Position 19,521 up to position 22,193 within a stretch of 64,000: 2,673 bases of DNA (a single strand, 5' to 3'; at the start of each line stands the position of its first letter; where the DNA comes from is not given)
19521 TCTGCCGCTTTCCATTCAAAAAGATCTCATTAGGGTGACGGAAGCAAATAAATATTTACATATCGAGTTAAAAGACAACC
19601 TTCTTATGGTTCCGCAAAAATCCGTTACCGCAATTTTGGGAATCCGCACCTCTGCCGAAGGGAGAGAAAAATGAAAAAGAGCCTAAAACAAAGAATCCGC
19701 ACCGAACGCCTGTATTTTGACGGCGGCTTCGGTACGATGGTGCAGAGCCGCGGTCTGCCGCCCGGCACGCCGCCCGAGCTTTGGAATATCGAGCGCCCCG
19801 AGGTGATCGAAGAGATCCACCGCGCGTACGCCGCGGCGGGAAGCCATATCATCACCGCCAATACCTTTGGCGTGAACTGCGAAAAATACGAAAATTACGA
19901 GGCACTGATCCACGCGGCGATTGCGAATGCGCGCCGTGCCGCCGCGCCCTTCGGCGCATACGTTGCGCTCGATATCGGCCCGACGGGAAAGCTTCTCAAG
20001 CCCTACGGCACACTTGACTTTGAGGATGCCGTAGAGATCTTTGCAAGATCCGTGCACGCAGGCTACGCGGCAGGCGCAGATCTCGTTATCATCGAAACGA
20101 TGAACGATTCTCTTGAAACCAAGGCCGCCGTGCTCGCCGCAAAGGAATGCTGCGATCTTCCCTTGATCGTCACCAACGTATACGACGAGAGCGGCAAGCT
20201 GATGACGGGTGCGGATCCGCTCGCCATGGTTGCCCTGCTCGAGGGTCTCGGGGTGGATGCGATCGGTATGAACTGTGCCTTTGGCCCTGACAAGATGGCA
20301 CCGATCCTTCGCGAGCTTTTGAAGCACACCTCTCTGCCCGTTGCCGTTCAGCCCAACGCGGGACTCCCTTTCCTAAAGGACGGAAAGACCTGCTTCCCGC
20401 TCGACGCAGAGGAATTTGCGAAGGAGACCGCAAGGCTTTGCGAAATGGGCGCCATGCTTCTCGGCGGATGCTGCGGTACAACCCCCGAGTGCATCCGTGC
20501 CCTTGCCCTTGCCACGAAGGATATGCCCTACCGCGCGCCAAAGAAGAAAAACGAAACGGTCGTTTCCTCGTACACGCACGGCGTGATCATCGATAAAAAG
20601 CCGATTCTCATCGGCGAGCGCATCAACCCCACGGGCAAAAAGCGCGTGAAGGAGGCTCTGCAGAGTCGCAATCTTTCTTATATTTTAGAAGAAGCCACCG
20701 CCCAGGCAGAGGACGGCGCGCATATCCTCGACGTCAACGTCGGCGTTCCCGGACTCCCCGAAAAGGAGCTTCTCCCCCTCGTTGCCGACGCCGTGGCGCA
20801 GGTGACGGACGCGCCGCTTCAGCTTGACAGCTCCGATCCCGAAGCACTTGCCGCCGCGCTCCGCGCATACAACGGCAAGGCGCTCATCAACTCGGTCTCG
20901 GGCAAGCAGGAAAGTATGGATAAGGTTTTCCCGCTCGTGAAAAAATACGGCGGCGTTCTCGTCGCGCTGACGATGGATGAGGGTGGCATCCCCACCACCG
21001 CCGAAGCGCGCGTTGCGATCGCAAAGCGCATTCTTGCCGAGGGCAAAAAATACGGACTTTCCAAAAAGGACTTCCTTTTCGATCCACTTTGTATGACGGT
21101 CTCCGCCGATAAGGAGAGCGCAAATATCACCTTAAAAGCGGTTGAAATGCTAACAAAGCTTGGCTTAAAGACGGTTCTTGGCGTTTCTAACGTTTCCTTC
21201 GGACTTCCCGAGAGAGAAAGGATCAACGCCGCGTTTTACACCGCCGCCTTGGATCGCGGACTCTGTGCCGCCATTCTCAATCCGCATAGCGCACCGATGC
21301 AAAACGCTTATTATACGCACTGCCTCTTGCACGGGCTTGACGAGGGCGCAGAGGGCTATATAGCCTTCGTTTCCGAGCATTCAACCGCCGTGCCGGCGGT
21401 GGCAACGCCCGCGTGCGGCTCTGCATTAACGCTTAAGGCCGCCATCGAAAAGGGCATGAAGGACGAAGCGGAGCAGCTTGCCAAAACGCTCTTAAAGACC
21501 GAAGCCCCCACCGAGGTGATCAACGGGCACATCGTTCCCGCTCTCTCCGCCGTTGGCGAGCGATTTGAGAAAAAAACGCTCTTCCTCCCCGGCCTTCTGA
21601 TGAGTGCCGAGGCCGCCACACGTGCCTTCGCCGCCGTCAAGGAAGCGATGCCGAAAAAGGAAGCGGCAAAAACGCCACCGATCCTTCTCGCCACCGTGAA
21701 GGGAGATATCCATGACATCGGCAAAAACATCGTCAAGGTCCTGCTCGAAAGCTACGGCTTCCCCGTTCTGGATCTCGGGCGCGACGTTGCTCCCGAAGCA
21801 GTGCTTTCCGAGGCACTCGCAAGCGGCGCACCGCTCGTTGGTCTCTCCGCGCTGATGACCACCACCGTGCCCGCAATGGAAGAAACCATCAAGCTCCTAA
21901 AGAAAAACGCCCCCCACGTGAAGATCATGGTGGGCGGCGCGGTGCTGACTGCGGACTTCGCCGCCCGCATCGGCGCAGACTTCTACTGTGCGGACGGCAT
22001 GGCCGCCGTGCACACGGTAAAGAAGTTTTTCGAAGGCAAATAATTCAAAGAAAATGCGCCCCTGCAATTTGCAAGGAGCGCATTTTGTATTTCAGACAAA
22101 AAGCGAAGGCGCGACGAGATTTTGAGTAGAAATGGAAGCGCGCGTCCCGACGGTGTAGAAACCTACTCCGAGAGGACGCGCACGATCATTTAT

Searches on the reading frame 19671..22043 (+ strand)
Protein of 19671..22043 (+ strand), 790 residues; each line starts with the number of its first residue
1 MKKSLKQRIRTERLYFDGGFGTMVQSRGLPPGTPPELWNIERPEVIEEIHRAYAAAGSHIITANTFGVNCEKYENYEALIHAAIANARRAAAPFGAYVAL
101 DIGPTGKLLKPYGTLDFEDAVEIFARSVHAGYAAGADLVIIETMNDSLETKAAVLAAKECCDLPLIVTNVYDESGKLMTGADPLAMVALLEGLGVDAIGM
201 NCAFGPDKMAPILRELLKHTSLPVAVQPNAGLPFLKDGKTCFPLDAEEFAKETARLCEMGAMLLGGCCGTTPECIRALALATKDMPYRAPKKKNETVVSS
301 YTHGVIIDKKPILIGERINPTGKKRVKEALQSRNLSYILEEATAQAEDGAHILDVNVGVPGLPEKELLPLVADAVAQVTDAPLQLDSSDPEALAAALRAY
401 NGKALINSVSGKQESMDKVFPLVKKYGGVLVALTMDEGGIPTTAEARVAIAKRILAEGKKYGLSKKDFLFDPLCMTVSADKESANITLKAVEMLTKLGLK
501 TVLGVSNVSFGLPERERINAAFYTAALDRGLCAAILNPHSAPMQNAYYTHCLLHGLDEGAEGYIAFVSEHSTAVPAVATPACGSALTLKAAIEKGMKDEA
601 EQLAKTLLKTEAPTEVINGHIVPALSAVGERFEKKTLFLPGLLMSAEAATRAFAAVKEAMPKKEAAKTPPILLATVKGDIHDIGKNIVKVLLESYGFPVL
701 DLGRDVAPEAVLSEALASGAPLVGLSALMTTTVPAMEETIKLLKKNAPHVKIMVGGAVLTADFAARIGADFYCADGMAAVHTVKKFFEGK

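Call 21: find_encoding_contigs(protein=window:19671-22043:+, flank=10000, max_places=2)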
Protein window:19671-22043:+ (790 aa): 1 contig read that carries it; 1 place shown.
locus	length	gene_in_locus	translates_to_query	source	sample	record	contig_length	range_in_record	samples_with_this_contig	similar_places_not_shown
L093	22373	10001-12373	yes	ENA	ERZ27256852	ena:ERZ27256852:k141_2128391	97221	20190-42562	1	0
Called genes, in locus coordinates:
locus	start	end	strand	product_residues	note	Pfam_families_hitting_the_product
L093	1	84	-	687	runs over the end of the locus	-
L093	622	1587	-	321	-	PF01081:Aldolase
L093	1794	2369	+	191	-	PF00486:Trans_reg_C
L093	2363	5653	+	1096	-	PF21445:ADDB_N, PF12705:PDDEXK_1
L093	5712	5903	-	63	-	-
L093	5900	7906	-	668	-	PF01926:MMR_HSR1, PF02421:FeoB_N, PF07670:Gate, PF07664:FeoB_C, PF07670:Gate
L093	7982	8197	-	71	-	PF04023:FeoA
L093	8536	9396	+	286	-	PF02219:MTHFR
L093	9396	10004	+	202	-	-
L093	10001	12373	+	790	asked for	PF02574:S-methyl_trans, PF00809:Pterin_bind, PF02607:B12-binding_2, PF02310:B12-binding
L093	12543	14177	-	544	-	PF00118:Cpn60_TCP1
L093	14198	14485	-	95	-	PF00166:Cpn10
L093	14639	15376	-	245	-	PF04542:Sigma70_r2, PF04539:Sigma70_r3 (weak), PF08281:Sigma70_r4_2, PF04545:Sigma70_r4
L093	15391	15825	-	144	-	PF13581:HATPase_c_2, PF02518:HATPase_c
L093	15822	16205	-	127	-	PF01740:STAS, PF13466:STAS_2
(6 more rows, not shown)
